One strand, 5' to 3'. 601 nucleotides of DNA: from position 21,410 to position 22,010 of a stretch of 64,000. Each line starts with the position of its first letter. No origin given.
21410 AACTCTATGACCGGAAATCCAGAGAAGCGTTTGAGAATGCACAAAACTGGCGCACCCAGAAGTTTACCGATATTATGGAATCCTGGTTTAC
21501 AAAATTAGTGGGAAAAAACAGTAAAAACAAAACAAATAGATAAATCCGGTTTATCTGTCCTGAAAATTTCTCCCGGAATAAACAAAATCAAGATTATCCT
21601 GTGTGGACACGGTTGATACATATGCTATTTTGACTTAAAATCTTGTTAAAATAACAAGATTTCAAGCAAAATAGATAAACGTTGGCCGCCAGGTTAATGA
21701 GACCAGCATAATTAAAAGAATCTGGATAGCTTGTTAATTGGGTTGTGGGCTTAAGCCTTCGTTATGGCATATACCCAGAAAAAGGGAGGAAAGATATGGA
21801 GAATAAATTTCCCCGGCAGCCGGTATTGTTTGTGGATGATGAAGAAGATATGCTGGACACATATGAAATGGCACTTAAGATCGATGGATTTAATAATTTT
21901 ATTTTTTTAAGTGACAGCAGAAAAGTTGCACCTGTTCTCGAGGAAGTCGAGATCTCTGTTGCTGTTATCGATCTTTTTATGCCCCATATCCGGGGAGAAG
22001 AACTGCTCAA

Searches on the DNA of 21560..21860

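Call 14: search_rna_families(source=window, start=21560, end=21860, threshold=evalue, max_evalue=10, show_alignments=3)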
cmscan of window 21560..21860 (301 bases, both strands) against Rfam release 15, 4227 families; matches with E-value up to 10: 18.
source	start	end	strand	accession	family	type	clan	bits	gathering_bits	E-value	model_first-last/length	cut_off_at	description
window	21619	21725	+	RF02730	JA02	Gene; sRNA;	-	20.6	49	1.4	1-116/116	no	Aggregatibacter sRNA JA02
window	21620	21678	-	RF03926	MIR1435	Gene; miRNA;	-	19.6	94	1.4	1-186/186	no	MIR1435 microRNA precursor family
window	21564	21659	-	RF02313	TtnuHACA6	Gene; snRNA; snoRNA; HACA-box;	-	19.2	100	0.88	1-131/131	no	Tetrahymena snoRNA TtnuHACA6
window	21629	21671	+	RF00849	mir-60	Gene; miRNA;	-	18.4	67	0.35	16-57/72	no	mir-60 microRNA precursor family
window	21623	21674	-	RF03601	MIR7993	Gene; miRNA;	-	17.5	100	1.4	1-138/138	no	MIR7993 microRNA precursor family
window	21631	21731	+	RF01589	plasmodium_snoR11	Gene; snRNA; snoRNA; HACA-box;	-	16.7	80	3.7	1-207/207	no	small nucleolar RNA snoR11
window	21628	21670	-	RF03794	MIR5298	Gene; miRNA;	-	16.3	70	6.7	1-80/80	no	MIR5298 microRNA precursor family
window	21585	21662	+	RF00206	U54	Gene; snRNA; snoRNA; CD-box;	CL00008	15.7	40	3.5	1-81/81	no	Small nucleolar RNA U54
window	21613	21688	+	RF03707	mir-1892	Gene; miRNA;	-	15.3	86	1.7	1-80/80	no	mir-1892 microRNA precursor family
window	21635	21700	-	RF02607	AbsR25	Gene; sRNA;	-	14.9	47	3.4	1-164/164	no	Acinetobacter sRNA 25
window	21830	21860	+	RF00204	snoR12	Gene; snRNA; snoRNA; CD-box;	-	14.9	39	5.1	1-31/83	3'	Small nucleolar RNA R12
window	21628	21749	-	RF01934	bxd_6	Gene; lncRNA;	-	14.7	50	2.1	1-93/93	no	Bithoraxoid conserved region 6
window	21626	21673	+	RF03442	mir-4003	Gene; miRNA;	-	14.7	70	5.5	1-58/58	no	mir-4003 microRNA precursor family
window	21611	21687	-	RF03313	mir-1468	Gene; miRNA;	-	14.6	95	5.2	1-86/86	no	mir-1468 microRNA precursor family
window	21625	21672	-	RF03171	mir-1012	Gene; miRNA;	-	14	70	7.7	1-59/59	no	mir-1012 microRNA precursor family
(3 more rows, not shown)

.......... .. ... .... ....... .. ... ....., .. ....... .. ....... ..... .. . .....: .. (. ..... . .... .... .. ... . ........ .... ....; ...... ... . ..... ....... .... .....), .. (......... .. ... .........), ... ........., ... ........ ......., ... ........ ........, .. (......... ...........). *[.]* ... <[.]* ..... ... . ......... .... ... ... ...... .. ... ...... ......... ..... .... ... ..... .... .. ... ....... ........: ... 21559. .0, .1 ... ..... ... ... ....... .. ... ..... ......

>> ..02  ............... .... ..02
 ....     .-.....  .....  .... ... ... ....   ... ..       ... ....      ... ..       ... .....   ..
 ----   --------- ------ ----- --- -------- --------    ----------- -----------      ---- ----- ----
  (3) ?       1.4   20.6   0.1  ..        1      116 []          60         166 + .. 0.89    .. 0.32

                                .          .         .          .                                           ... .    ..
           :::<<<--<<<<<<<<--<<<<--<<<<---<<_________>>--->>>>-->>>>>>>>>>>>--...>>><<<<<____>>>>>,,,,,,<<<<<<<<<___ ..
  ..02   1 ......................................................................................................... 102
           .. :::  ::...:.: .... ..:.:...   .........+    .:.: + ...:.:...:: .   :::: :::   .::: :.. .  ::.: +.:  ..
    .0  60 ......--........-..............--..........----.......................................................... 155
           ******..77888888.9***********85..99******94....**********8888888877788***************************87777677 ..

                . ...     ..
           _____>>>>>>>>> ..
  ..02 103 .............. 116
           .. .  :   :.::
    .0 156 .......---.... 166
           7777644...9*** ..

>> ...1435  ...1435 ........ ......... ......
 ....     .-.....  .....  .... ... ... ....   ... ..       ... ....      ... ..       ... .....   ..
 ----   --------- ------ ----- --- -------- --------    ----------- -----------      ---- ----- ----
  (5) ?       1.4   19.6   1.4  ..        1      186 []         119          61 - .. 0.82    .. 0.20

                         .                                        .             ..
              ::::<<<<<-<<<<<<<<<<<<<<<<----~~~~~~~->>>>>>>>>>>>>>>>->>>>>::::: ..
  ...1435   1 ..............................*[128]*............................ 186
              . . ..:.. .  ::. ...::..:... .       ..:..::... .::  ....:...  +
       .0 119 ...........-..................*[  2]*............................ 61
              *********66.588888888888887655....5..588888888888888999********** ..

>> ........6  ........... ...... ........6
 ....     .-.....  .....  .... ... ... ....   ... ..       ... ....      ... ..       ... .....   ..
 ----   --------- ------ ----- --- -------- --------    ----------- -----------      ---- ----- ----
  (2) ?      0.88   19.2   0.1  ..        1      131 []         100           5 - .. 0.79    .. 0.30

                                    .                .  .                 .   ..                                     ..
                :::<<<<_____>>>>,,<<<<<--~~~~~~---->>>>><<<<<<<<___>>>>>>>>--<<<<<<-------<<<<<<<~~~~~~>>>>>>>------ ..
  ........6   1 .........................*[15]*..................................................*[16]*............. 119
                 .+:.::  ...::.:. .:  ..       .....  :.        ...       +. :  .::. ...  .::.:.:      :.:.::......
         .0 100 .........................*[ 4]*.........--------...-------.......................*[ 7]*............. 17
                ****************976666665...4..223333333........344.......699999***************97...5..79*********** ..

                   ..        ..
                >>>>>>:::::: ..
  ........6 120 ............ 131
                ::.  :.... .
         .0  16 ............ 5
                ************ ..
